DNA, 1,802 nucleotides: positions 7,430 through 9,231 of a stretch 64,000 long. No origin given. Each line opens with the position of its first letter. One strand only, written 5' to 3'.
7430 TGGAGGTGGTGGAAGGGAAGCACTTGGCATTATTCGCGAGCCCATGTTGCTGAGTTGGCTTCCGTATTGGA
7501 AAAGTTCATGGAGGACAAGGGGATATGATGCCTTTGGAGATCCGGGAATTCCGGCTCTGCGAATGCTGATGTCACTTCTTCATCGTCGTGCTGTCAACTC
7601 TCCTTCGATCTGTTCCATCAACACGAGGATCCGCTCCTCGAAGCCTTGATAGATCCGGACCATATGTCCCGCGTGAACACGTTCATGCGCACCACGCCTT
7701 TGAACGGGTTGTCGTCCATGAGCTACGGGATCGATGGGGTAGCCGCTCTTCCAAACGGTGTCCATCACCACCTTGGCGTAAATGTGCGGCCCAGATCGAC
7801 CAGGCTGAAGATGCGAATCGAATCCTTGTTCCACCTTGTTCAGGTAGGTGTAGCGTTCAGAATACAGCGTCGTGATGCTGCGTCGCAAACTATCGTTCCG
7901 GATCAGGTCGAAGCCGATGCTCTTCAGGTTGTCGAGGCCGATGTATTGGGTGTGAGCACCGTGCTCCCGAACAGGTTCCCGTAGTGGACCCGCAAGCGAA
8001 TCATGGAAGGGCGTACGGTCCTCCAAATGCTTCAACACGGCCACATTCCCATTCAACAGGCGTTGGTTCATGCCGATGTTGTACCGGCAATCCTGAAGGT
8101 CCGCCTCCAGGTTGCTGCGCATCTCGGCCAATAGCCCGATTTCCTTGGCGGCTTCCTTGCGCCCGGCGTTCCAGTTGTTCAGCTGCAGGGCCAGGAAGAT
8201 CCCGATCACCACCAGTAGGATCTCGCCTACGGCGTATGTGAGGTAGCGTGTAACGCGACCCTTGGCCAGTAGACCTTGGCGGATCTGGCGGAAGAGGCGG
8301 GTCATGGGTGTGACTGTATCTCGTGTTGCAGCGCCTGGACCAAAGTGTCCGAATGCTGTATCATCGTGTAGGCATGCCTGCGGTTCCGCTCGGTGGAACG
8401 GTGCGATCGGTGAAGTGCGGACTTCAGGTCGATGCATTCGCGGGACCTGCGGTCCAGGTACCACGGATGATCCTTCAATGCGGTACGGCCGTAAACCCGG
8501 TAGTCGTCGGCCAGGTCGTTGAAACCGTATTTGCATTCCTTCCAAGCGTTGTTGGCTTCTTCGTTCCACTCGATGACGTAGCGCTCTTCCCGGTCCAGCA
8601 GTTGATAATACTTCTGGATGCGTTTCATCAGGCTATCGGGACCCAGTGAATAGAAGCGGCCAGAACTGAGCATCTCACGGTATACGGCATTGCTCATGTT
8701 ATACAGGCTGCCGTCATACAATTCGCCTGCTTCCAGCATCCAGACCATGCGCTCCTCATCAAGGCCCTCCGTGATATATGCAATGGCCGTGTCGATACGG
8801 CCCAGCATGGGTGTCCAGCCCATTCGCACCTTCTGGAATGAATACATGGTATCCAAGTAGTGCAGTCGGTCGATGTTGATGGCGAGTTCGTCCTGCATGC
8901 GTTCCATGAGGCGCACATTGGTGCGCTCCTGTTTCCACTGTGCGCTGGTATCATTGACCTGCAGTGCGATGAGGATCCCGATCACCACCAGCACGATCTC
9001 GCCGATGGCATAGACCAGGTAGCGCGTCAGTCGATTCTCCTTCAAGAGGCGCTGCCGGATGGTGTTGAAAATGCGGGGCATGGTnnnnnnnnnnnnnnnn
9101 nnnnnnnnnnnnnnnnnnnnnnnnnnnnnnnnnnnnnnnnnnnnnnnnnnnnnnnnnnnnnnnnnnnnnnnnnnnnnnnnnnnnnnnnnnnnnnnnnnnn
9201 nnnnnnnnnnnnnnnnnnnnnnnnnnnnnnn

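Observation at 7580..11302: Head-to-tail array of five DUF6090-like membrane paralogs with near-identical 5' ends and divergent C-terminal domains; a sixth copy lies at 28228-29052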

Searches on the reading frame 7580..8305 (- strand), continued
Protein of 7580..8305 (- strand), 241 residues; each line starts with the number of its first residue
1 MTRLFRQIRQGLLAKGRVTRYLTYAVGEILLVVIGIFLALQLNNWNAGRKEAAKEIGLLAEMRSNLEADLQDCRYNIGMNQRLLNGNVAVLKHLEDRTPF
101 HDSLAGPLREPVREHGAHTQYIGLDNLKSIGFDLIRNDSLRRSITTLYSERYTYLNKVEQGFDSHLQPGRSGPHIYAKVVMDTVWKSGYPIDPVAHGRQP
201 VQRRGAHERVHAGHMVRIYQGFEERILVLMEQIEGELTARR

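Call 80: search_protein_families(library=pfam, proteins=[L003:16940-19036:+, L010:13832-14608:+, L046:5720-7933:+, L025:4979-6523:+, L037:7009-8955:+, L044:5124-5702:+, L010:12235-13683:+, L003:15315-16082:+], max_evalue=0.00001)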
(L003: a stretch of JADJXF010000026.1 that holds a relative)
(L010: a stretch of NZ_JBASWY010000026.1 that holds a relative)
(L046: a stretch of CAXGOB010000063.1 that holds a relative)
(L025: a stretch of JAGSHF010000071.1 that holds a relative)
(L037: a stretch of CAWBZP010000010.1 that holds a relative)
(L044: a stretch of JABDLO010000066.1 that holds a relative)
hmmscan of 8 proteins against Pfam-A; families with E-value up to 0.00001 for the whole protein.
L003:16940-19036:+ (699 aa): 9 families
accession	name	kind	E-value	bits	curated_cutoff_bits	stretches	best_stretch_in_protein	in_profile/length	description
PF13424.12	TPR_12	-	1.6e-25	89.5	30.1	1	125-190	9-76/77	Tetratricopeptide repeat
PF00515.34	TPR_1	-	5.8e-18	64.3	27.8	0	79-110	1-32/34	Tetratricopeptide repeat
PF07719.23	TPR_2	-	8.4e-15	54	27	0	281-311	3-33/34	Tetratricopeptide repeat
PF02518.31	HATPase_c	-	2.4e-13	51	26.4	1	608-696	3-109/111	Histidine kinase-, DNA gyrase B-, and HSP90-like ATPase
PF07730.19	HisKA_3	-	8.5e-13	49.1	24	1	501-566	1-66/68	Histidine kinase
PF13374.12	TPR_10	-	1.1e-12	48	27.5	0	281-310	4-33/42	Tetratricopeptide repeat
PF13176.12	TPR_7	-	3.8e-11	42.6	27.9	0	164-195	4-35/36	Tetratricopeptide repeat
PF13181.12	TPR_8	-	1.3e-08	34.7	25.7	0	85-110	7-32/34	Tetratricopeptide repeat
PF12862.13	ANAPC5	-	8.8e-06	26.1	23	0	172-240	11-79/91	Anaphase-promoting complex subunit 5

L010:13832-14608:+ (259 aa): 5 families
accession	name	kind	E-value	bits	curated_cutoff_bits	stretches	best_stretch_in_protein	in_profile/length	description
PF13561.12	adh_short_C2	-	3.4e-43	148.3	27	1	16-255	5-235/236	Enoyl-(Acyl carrier protein) reductase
PF00106.31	adh_short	-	1.6e-36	126.1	26.6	1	8-194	1-189/195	short chain dehydrogenase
PF13460.12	NAD_binding_10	-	4.8e-07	30.3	27.2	1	14-172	1-131/184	NAD(P)H-binding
PF08659.16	KR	-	8.5e-07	29.5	22.6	1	11-124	4-123/180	KR domain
PF03435.24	Sacchrp_dh_NADP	-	3.7e-06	27.7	25.1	0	18-104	8-90/129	Saccharopine dehydrogenase NADP binding domain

L046:5720-7933:+ (738 aa): 2 families
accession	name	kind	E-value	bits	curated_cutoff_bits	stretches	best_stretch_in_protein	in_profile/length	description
PF19313.5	DUF5916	-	8.3e-16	58.3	22.6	1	246-345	5-98/572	Domain of unknown function (DUF5916)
PF06452.16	CBM9_1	-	8.1e-07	29.6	23.4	1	48-203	1-146/185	Carbohydrate family 9 binding domain-like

L025:4979-6523:+ (515 aa): 1 family
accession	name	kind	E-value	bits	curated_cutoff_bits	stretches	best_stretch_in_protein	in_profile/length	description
PF00144.29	Beta-lactamase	-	1.4e-54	185.9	27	1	71-371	16-310/329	Beta-lactamase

L037:7009-8955:+ (649 aa): 3 families
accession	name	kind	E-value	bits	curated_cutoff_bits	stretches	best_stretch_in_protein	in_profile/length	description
PF02129.25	Peptidase_S15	-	3.1e-51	175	23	1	56-358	1-261/262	X-Pro dipeptidyl-peptidase (S15 family)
PF08530.16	PepX_C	-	6.1e-23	82.3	22.5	1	406-636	7-205/217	X-Pro dipeptidyl-peptidase C-terminal non-catalytic domain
PF00326.27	Peptidase_S9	-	1.1e-07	32.1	22.6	1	100-204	6-105/213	Prolyl oligopeptidase family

L044:5124-5702:+ (193 aa): 3 families
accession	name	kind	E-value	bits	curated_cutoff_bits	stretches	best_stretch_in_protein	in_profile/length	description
PF08281.18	Sigma70_r4_2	-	4.7e-16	58.6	25.7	1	134-184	3-53/54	Sigma-70, region 4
PF04542.20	Sigma70_r2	-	2.9e-14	53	24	1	37-103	1-69/71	Sigma-70 region 2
PF04545.22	Sigma70_r4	-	4.7e-10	39.3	24.1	1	138-187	1-50/50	Sigma-70, region 4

L010:12235-13683:+ (483 aa): 1 family
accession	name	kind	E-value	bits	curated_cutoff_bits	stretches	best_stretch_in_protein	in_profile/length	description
PF00171.27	Aldedh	-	8.5e-170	565.7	23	1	20-475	9-461/461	Aldehyde dehydrogenase family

L003:15315-16082:+ (256 aa): 2 families
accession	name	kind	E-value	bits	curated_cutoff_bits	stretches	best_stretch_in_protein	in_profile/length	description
PF00072.30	Response_reg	-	9e-28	97.1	30.2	1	45-156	2-110/111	Response regulator receiver domain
PF00196.25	GerE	-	1.2e-15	57.3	23.5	1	191-245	2-56/57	Bacterial regulatory proteins, luxR family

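Call 85: find_related_loci(query=A1, collection=viral_contigs, flank=8000)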
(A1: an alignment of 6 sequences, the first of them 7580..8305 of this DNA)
Query A1 (241 aa) in viral_contigs; peptide patterns used: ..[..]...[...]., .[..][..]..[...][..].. (x = any residue, [..] = any of these).
54 stretches matched a pattern, but none encodes a relative of the query by tblastn (E <= 1e-3).

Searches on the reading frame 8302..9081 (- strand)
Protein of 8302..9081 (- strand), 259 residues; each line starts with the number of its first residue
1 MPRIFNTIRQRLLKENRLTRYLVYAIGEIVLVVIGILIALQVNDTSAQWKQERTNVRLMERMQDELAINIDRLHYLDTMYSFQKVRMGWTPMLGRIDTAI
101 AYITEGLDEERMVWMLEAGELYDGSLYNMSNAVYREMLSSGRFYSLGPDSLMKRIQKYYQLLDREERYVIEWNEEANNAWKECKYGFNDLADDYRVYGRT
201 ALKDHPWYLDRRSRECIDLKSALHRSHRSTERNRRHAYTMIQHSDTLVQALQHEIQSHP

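Call 5: search_protein_families(library=pfam, proteins=[window:8302-9081:-], max_evalue=1)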
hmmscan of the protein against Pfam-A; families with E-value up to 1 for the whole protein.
window:8302-9081:- (259 aa): 1 family
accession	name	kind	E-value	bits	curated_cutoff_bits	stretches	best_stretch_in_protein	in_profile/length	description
PF19578.4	DUF6090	-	2.6e-07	31.1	23.5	1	28-168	1-137/182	Family of unknown function (DUF6090)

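Call 6: search_protein_families(library=ncbifam, proteins=[window:8302-9081:-], max_evalue=1)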
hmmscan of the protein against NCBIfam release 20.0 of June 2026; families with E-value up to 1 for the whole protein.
window:8302-9081:- (259 aa): 0 families

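Call 35: search_protein_families(library=padloc, proteins=[window:8302-9081:-], max_evalue=1)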
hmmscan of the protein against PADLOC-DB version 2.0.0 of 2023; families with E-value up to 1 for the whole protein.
window:8302-9081:- (259 aa): 0 families

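Call 61: predict_structure(alignment_id=A4)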
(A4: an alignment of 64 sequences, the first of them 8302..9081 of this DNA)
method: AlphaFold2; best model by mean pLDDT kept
length: 259 residues; sequences in the alignment: 64
mean_pLDDT: 79.4   pTM: 0.69
mean pLDDT of the five models: 79.4, 78.6, 77.3, 77.1, 76.9
residues with pLDDT >= 90: 103; 70-90: 75; 50-70: 71; < 50: 10
segments of 3 or more residues with pLDDT < 50: 102-104
pLDDT, mean of each block of 10 residues (from residue 1): 76 79 92 95 95 95 96 88 72 50 52 55 69 96 89 95 88 78 65 61 62 67 75 90 96 92
secondary structure, 60 per line:
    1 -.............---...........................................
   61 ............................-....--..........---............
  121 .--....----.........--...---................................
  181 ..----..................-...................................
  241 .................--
elements in order: H2-14 H18-88 H90-93 H96-105 H109-121 H124-127 H132-140 H149-182 H187-204 H206-257
